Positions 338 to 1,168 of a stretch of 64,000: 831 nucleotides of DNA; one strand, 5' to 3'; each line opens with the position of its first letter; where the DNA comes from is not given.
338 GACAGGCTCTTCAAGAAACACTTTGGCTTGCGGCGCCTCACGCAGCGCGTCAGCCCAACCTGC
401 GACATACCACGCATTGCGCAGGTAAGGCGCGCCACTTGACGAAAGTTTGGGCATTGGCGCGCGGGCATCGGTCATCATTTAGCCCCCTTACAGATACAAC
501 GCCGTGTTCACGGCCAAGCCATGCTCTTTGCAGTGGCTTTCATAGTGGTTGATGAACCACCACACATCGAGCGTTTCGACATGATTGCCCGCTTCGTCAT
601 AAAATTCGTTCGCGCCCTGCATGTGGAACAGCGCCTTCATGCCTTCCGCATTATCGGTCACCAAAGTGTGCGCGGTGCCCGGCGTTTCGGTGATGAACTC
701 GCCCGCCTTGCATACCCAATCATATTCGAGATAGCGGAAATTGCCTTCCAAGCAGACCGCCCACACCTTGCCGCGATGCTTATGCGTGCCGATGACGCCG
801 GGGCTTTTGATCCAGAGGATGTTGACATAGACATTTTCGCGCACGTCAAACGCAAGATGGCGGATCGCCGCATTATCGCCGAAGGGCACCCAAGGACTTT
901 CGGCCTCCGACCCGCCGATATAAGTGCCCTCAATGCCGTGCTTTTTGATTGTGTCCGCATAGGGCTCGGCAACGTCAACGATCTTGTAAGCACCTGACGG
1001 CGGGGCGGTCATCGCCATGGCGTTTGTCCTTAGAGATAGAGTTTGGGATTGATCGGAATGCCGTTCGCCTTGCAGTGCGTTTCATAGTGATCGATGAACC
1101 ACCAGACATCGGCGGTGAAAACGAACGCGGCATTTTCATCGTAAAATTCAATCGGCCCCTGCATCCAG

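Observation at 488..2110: Three tandem 2,4'-dihydroxyacetophenone-dioxygenase-like cupins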

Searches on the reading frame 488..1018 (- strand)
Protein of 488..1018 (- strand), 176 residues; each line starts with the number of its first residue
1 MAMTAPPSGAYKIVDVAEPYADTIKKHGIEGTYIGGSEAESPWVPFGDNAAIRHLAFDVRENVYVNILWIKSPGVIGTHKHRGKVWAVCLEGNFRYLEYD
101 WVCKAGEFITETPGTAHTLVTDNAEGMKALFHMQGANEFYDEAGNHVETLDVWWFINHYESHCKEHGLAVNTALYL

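Call 3: search_protein_families(library=pfam, proteins=[window:488-1018:-], max_evalue=1)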
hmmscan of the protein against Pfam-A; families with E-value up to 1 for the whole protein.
window:488-1018:- (176 aa): 2 families
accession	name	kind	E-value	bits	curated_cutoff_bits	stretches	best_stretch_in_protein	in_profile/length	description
PF12973.13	Cupin_7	-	9.1e-08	32.3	27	1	39-126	9-94/105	ChrR Cupin-like domain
PF07883.17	Cupin_2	-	0.00014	21.9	27.2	1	75-131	10-68/70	Cupin domain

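Call 4: search_protein_families(library=ncbifam, proteins=[window:488-1018:-], max_evalue=1)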
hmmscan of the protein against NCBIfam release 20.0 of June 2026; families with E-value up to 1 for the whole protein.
window:488-1018:- (176 aa): 1 family
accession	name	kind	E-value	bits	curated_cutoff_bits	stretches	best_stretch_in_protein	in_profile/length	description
TIGR02451.1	anti_sig_ChrR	subfamily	0.0007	19.5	124.5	1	51-122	115-185/216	ChrR family anti-sigma-E factor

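Call 7: search_solved_structures(query=window:488-1018:-, max_evalue=1, show_alignments=2)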
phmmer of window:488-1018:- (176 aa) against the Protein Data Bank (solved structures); distinct sequences matched with E-value up to 1: 4.
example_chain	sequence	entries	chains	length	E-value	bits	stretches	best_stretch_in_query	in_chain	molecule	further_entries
4p9g_A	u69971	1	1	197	8.1e-23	84.3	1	23-171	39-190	2,4'-dihydroxyacetophenone dioxygenase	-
5bpx_A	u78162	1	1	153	1.9e-22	83.1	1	36-171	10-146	2,4'-dihydroxyacetophenone dioxygenase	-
3ebr_A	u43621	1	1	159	3.7e-14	56.1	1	40-169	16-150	uncharacterized RmlC-like cupin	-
3cjx_A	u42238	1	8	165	0.038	16.9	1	73-157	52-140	Protein of unknown function with a cupin-like fold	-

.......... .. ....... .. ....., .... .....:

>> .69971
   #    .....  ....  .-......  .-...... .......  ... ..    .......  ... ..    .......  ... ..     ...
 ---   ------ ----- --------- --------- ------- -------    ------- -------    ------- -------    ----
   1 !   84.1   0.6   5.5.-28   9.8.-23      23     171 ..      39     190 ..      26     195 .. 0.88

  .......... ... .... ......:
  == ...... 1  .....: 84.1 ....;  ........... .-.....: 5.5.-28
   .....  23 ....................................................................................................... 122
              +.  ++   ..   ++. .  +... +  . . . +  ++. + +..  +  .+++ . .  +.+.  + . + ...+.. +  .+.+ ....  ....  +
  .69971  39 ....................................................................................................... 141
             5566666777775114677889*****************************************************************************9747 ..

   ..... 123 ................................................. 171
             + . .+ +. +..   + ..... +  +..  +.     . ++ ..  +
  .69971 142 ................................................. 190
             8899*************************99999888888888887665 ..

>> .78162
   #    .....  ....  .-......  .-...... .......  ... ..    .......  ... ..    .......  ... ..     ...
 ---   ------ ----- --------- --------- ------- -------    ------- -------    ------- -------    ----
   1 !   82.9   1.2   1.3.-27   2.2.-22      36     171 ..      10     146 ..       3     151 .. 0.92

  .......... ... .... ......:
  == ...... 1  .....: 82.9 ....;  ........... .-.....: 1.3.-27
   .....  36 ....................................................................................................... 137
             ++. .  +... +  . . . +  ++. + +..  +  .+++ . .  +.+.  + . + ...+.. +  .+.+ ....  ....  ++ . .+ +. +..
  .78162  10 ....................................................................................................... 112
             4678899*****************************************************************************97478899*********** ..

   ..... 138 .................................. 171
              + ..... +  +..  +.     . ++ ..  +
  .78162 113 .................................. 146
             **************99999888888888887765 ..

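Call 12: find_homologous_proteins(query=window:488-1018:-)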
Query window:488-1018:- (176 aa): 584 proteins with E <= 0.001 among 1350 candidates; the best 120 are listed.
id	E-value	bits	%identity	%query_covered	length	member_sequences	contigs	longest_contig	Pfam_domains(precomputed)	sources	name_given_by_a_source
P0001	8.3e-101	353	84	100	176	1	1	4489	PF12973.14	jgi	jgi:2,4'-dihydroxyacetophenone dioxygenase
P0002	3.2e-100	352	82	99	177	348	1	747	PF12973.14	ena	-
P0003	8.5e-97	340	80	100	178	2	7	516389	PF12973.14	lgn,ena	-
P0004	4.6e-96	338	82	99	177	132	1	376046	PF12973.14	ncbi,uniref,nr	ncbi:tRNA modification GTPase [Altericroceibacterium spongiae]|uniref:tRNA modification GTPase n=1 T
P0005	3.1e-94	332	81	99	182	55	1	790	-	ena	-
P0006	7.7e-94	331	79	99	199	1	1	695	-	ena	-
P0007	1.9e-92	326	79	99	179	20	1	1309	-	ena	-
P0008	2.7e-92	326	79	99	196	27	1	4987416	PF12973.14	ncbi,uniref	ncbi:2,4'-dihydroxyacetophenone dioxygenase family protein [Sphingomonas sp. MMS24-J13]|uniref:2,4'-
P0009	5.7e-92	325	79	99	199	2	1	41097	-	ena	-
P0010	6.3e-92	324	78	99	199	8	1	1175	PF12973.14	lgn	-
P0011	9.8e-92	324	76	99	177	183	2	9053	PF12973.14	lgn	-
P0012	1.8e-91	323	79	99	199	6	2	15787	-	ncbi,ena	-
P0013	4.9e-91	322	78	99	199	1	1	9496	-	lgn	-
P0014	5.1e-91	322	78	99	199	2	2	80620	-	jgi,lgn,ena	-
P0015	1.8e-90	320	78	99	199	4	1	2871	-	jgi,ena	-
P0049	6.2e-81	289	73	94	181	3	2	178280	-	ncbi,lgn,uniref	ncbi:2,4'-dihydroxyacetophenone dioxygenase family protein [Paraburkholderia silvatlantica]|uniref:2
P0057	1.5e-79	284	71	94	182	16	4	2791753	-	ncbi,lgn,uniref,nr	ncbi:hypothetical protein GGR41_001450 [Paenalcaligenes hominis]|uniref:tRNA modification GTPase n=1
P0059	2.1e-79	284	71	98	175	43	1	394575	-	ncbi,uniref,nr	ncbi:2,4'-dihydroxyacetophenone dioxygenase family protein [Chromohalobacter nigrandesensis]|uniref:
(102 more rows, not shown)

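Call 19: find_encoding_contigs(protein=window:488-1018:-, flank=10000, max_places=4)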
Protein window:488-1018:- (176 aa): 3 contigs read that carry it; 3 places shown.
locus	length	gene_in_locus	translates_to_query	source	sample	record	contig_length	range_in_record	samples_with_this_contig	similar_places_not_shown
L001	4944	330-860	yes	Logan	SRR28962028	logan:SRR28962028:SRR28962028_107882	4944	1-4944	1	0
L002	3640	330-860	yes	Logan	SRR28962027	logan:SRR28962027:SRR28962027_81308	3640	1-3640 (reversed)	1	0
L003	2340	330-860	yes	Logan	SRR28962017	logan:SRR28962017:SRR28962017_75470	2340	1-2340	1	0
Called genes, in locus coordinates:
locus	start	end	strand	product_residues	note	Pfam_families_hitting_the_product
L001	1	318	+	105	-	?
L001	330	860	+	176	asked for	PF12973:Cupin_7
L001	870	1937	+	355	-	PF00355:Rieske, PF19112:VanA_C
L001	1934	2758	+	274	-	PF00106:adh_short, PF08659:KR (weak), PF13561:adh_short_C2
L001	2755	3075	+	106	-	PF13442:Cytochrome_CBB3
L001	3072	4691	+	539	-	PF01565:FAD_binding_4, PF02913:FAD-oxidase_C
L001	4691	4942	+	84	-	?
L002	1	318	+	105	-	?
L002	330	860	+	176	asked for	PF12973:Cupin_7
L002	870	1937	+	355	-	PF00355:Rieske, PF19112:VanA_C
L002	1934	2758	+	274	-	PF00106:adh_short, PF08659:KR (weak), PF13561:adh_short_C2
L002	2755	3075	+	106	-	PF13442:Cytochrome_CBB3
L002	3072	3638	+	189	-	?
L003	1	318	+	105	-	?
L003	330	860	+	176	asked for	PF12973:Cupin_7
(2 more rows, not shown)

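Call 20: find_encoding_contigs(protein=P0004, flank=10000, max_places=3)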
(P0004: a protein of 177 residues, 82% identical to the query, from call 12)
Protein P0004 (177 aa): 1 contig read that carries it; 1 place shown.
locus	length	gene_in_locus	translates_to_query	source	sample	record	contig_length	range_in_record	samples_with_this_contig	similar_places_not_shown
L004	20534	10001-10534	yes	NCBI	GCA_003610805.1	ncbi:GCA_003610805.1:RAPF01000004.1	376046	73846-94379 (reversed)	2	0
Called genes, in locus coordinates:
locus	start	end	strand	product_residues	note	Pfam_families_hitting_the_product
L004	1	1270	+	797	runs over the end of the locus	PF07715:Plug, PF00593:TonB_dep_Rec_b-barrel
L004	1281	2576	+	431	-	PF00155:Aminotran_1_2 (weak), PF00266:Aminotran_5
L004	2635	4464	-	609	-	PF05960:DUF885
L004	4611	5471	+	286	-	PF03328:HpcH_HpaI, PF15617:C-C_Bond_Lyase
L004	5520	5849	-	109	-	-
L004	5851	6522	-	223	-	PF21948:LplA-B_cat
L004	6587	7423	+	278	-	PF25231:DUF7847 (faint)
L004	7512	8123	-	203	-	-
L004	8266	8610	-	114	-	PF03960:ArsC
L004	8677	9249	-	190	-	PF00111:Fer2, PF01799:Fer2_2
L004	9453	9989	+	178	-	-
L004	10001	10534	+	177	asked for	PF12973:Cupin_7 (weak)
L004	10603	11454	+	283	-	PF00106:adh_short, PF13561:adh_short_C2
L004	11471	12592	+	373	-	PF08240:ADH_N, PF00107:ADH_zinc_N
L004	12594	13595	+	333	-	PF08240:ADH_N, PF16912:Glu_dehyd_C, PF00107:ADH_zinc_N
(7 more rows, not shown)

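Call 23: find_related_loci(query=A2, collection=genome_contigs, flank=10000)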
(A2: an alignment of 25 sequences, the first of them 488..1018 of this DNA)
Query A2 (176 aa) in genome_contigs; peptide patterns used: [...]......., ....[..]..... (x = any residue, [..] = any of these).
420 stretches matched a pattern; 385 encode a relative of the query (tblastn E <= 1e-3); the best 80 are kept; 80 distinct loci.
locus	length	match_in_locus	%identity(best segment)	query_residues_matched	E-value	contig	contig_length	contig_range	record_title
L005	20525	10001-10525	91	2-176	4e-110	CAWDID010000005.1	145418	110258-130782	MAG: uncultured Alphaproteobacteria bacterium isolate MFD04651.bin.3.129 genome assembly, contig: contig_17069, whole ge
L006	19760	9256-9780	89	2-176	7e-108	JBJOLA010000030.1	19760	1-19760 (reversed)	MAG: Pseudomonadota bacterium isolate teakettle2_2019_sw_WHONDRS-S19S_0032_B_bin.14 scaffold_762246, whole genome shotgu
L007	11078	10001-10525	87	2-176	1e-107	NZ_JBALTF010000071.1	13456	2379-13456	MAG: Parasphingorhabdus sp. isolate 1NakV-03 NODE_71_length_13456_cov_16.665670, whole genome shotgun sequence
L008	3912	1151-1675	89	2-176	2e-108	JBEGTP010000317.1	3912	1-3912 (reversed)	MAG: Pseudomonadota bacterium isolate providencecreek_2019_sw_WHONDRS-S19S_0007_B_bin.20 scaffold_2585685, whole genome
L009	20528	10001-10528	85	1-176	4e-104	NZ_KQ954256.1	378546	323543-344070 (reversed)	Novosphingobium sp. FSW06-99 PRJNA299315_s006, whole genome shotgun sequence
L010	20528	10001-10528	85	1-176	5e-104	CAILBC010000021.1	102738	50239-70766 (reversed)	MAG: uncultured Sphingomonadales bacterium isolate AM-lipid-02-D1_bin-0085 genome assembly, contig: bin-0085:21/48, whol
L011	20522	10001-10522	80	3-176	1e-103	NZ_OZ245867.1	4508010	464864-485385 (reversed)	MAG: Novosphingobium sp. isolate 24d4e9de-832c-4126-82e8-0d1c83bf2bf4 chromosome 1, complete sequence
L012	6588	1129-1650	83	3-176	2e-103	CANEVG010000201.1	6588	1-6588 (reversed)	MAG: Sphingomonadaceae bacterium isolate CE-Jul18-168 genome assembly, contig: CE-Jul18-C15610, whole genome shotgun seq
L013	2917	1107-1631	86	2-176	3e-106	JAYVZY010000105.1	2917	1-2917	MAG: Sphingomonadales bacterium isolate GL92_DN_concoct_150_sub GL92_DN_concoct_150_sub_104, whole genome shotgun sequen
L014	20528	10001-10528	85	1-176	3e-103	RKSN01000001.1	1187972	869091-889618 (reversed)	Chakrabartia godavariana strain PRB40 NODE_1_length_1187972_cov_387.994584, whole genome shotgun sequence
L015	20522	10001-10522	81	3-176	3e-103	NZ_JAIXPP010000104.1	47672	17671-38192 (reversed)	MAG: Novosphingobium sp. isolate C1_MAG_00068 C1_MAG_00068_000000000103, whole genome shotgun sequence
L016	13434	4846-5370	86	2-176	1e-102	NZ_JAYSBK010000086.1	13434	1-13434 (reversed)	MAG: Novosphingobium sp. isolate XM6_XAHMGE1bin.2 NODE_2631_length_13434_cov_6.422409, whole genome shotgun sequence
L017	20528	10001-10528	85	1-176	1e-102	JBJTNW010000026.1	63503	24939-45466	MAG: Chakrabartia sp. isolate samp_4450_metadecoder_1199 samp_4450_1371659, whole genome shotgun sequence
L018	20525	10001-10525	84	2-176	2e-102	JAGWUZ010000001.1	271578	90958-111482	MAG: Sphingomonadales bacterium isolate REEB408 contig-150_11, whole genome shotgun sequence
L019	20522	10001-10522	83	3-176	3e-102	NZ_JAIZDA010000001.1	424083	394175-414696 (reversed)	Novosphingobium sp. FKTRR1 Scaffold1_1, whole genome shotgun sequence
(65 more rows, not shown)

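Call 33: find_encoding_contigs(protein=P0049, flank=8000, max_places=1)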
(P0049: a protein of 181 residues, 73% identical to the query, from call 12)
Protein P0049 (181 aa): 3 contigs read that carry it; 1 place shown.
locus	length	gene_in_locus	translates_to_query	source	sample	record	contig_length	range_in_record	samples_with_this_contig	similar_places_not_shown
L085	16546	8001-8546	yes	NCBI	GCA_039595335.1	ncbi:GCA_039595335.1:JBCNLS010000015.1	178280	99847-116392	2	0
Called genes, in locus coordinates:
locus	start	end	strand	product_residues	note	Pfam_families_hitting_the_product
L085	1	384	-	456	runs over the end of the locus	PF03721:UDPG_MGDP_dh_N, PF00984:UDPG_MGDP_dh, PF03720:UDPG_MGDP_dh_C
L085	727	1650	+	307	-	PF00483:NTP_transferase, PF12804:NTP_transf_3 (weak)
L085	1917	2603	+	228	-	-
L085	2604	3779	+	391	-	-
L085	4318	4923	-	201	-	PF13610:DDE_Tnp_IS240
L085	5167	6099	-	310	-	PF14525:AraC_binding_2, PF12833:HTH_18, PF00165:HTH_AraC (weak)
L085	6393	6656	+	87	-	-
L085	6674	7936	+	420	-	PF00083:Sugar_tr, PF07690:MFS_1, PF12832:MFS_1_like, PF13347:MFS_2, PF07690:MFS_1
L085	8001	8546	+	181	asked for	-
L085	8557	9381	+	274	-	PF00106:adh_short, PF08659:KR (weak), PF13561:adh_short_C2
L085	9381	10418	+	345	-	PF08240:ADH_N, PF16912:Glu_dehyd_C, PF00107:ADH_zinc_N, PF13602:ADH_zinc_N_2 (faint)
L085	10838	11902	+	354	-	PF13609:Porin_4, PF00267:Porin_1 (weak)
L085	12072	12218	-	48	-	-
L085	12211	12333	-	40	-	-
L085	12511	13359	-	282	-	PF08501:Shikimate_dh_N, PF01488:Shikimate_DH, PF18317:SDH_C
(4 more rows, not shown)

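Call 34: find_encoding_contigs(protein=P0059, flank=8000, max_places=1)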
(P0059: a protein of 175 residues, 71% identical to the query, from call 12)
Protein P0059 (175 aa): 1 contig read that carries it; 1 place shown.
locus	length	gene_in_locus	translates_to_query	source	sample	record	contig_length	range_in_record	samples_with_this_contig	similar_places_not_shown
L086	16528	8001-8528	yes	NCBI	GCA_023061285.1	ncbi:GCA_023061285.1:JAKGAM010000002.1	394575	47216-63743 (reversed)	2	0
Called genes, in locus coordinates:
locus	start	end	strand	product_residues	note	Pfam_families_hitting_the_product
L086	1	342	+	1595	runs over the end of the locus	PF13195:DUF4011, PF13086:AAA_11, PF13245:AAA_19 (faint), PF13604:AAA_30 (faint), PF13086:AAA_11, PF13087:AAA_12, PF18741:MTES_1575, PF11784:DUF3320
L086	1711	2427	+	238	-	PF03472:Autoind_bind, PF00196:GerE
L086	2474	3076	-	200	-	PF00765:Autoind_synth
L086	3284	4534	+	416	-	PF01071:GARS_A, PF02655:ATP-grasp_3, PF13535:ATP-grasp_4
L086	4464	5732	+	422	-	PF06779:MFS_4 (faint), PF07690:MFS_1, PF05977:MFS_3 (weak)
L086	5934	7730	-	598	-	PF06505:XylR_N, PF02830:V4R, PF00158:Sigma54_activat, PF14532:Sigma54_activ_2, PF25601:AAA_lid_14, PF02954:HTH_8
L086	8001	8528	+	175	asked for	-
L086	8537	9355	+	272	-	PF23441:SDR (faint), PF00106:adh_short, PF08659:KR, PF13561:adh_short_C2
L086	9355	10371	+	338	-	PF08240:ADH_N, PF16912:Glu_dehyd_C, PF00107:ADH_zinc_N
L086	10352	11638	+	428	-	PF00083:Sugar_tr, PF06609:TRI12 (weak), PF07690:MFS_1, PF13347:MFS_2, PF12832:MFS_1_like, PF07690:MFS_1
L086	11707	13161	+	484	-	PF04966:OprB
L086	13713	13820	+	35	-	-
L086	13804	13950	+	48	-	-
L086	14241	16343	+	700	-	PF02743:dCache_1 (faint), PF22673:MCP-like_PDC_1, PF00672:HAMP, PF00015:MCPsignal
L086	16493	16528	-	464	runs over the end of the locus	PF00392:GntR, PF00155:Aminotran_1_2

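Call 35: find_encoding_contigs(protein=P0057, flank=8000, max_places=1)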
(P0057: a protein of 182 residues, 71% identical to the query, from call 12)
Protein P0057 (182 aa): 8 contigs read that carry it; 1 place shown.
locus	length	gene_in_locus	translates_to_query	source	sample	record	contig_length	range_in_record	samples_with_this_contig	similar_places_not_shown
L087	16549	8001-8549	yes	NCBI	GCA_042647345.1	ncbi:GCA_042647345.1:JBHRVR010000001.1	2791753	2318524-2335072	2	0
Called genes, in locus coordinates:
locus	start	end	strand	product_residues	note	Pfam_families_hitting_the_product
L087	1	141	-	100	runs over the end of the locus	-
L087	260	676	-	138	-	PF01797:Y1_Tnp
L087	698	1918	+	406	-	PF12323:HTH_OrfB_IS605, PF01385:OrfB_IS605, PF07282:Cas12f1-like_TNB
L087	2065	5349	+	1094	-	PF13086:AAA_11 (weak), PF13604:AAA_30 (faint), PF01443:Viral_helicase1 (faint), PF13086:AAA_11, PF13087:AAA_12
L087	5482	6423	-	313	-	PF14525:AraC_binding_2, PF12833:HTH_18, PF00165:HTH_AraC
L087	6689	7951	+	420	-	PF05977:MFS_3 (weak), PF06609:TRI12 (faint), PF00083:Sugar_tr, PF07690:MFS_1, PF12832:MFS_1_like, PF13347:MFS_2, PF07690:MFS_1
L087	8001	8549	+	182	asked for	-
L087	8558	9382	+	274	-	PF00106:adh_short, PF08659:KR (weak), PF13561:adh_short_C2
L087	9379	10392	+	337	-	PF08240:ADH_N, PF16912:Glu_dehyd_C, PF00107:ADH_zinc_N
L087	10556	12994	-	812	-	PF09823:DUF2357, PF04411:PDDEXK_7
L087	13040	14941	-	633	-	PF12102:MrcB_N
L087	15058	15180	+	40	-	PF08803:ydhR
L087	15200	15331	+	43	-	PF08803:ydhR (weak)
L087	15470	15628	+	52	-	-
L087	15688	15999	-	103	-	PF12840:HTH_20, PF01022:HTH_5 (weak)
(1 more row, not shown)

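Call 38: search_solved_structures(query=L001:870-1937:+, max_evalue=0.00001)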
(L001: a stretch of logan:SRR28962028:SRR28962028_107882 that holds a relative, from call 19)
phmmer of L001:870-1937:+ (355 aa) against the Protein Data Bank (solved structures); distinct sequences matched with E-value up to 0.00001: 17.
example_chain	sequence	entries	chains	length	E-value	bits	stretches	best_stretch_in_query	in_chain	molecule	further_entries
3gb4_A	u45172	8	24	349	7.9e-61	209.5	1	17-350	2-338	DdmC | Dicamba O-demethylase, oxygenase component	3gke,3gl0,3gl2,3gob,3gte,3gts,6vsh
7qwt_A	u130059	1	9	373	3.1e-54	187.7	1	14-354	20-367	Rieske (2Fe-2S) domain protein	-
9ina_A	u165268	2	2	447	1.2e-17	67.4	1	19-179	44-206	Rieske (2Fe-2S) domain protein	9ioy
6wnc_A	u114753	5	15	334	1.3e-16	63.9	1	20-181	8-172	SxtDIOX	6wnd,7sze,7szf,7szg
7fhr_A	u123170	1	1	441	2.7e-16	62.9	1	41-184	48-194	Putative Phthalate 4,5-dioxygenase, subunit alpha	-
6wn3_A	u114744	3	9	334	3.9e-16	62.4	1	61-180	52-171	SxtT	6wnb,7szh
6ick_A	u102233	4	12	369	3.3e-15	59.3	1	19-180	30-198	Methylxanthine N1-demethylase NdmA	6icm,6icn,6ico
6icp_A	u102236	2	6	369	3.4e-15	59.3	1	19-180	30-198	Methylxanthine N1-demethylase NdmA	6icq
4qdc_A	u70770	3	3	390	2.8e-13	53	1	20-180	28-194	3-ketosteroid 9alpha-hydroxylase oxygenase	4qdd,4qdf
2zyl_A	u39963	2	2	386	3.1e-12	49.6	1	21-181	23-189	POSSIBLE OXIDOREDUCTASE | 3-ketosteroid-9-alpha-monooxygenase oxygenase subunit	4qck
4qdf_B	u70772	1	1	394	8.5e-12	48.1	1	19-180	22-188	3-ketosteroid 9alpha-hydroxylase oxygenase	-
6icl_A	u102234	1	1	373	1.8e-10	43.8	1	30-180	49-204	Methylxanthine N3-demethylase NdmB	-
7fjl_A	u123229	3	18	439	8.9e-10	41.4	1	38-180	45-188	Rieske (2Fe-2S) domain protein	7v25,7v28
3gkq_A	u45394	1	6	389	1.5e-07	34.1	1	20-179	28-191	Terminal oxygenase component of carbazole 1,9a-dioxygenase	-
3gcf_A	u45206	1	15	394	8.1e-07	31.7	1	21-191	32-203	Terminal oxygenase component of carbazole 1,9a-dioxygenase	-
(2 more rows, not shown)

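Call 43: search_solved_structures(query=L001:1934-2758:+, max_evalue=1e-20)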
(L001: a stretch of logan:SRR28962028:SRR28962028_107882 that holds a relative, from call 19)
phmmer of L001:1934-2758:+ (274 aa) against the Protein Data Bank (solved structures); distinct sequences matched with E-value up to 1e-20: 122 (the best 60 are shown).
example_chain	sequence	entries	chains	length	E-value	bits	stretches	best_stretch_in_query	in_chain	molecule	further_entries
3r1i_A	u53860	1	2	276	1.2e-34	123.4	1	1-268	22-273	Short-chain type dehydrogenase/reductase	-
5h5x_A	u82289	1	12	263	2.6e-34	122.3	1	9-267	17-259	Putative oxidoreductase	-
7dld_A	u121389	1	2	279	5.8e-31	111.3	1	3-268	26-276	Carbonyl Reductase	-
3ctm_A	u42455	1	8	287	5.9e-31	111.3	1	3-268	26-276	Carbonyl Reductase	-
7dlm_A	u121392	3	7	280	5.9e-31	111.3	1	3-268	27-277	Carbonyl Reductase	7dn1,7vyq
4wec_A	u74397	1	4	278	5.9e-31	111.3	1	8-268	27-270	Short chain dehydrogenase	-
1nff_A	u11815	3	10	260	7.8e-31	110.9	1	8-271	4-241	Putative oxidoreductase Rv2002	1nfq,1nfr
5u9p_A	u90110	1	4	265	1.2e-30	110.3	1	3-268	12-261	Gluconate 5-dehydrogenase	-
6m9u_A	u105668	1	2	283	1.6e-30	109.9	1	3-268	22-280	Oxidoreductase, short chain dehydrogenase/reductase family protein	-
7dll_A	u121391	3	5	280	2.6e-30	109.2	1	3-268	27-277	(S)-specific carbonyl reductase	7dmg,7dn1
6ow4_A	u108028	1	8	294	5.4e-30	108.1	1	3-268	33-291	Oxidoreductase, short chain dehydrogenase/reductase family protein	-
4o0l_A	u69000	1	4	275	2.9e-29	105.8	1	4-270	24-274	NADPH-dependent 3-quinuclidinone reductase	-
1iy8_A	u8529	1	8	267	6.7e-29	104.6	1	9-267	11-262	LEVODIONE REDUCTASE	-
5k9z_A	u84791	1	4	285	1.6e-28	103.3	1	10-270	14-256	Putative short-chain dehydrogenase/reductase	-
5itv_A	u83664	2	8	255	1.7e-28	103.2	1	7-268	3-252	Dihydroanticapsin 7-dehydrogenase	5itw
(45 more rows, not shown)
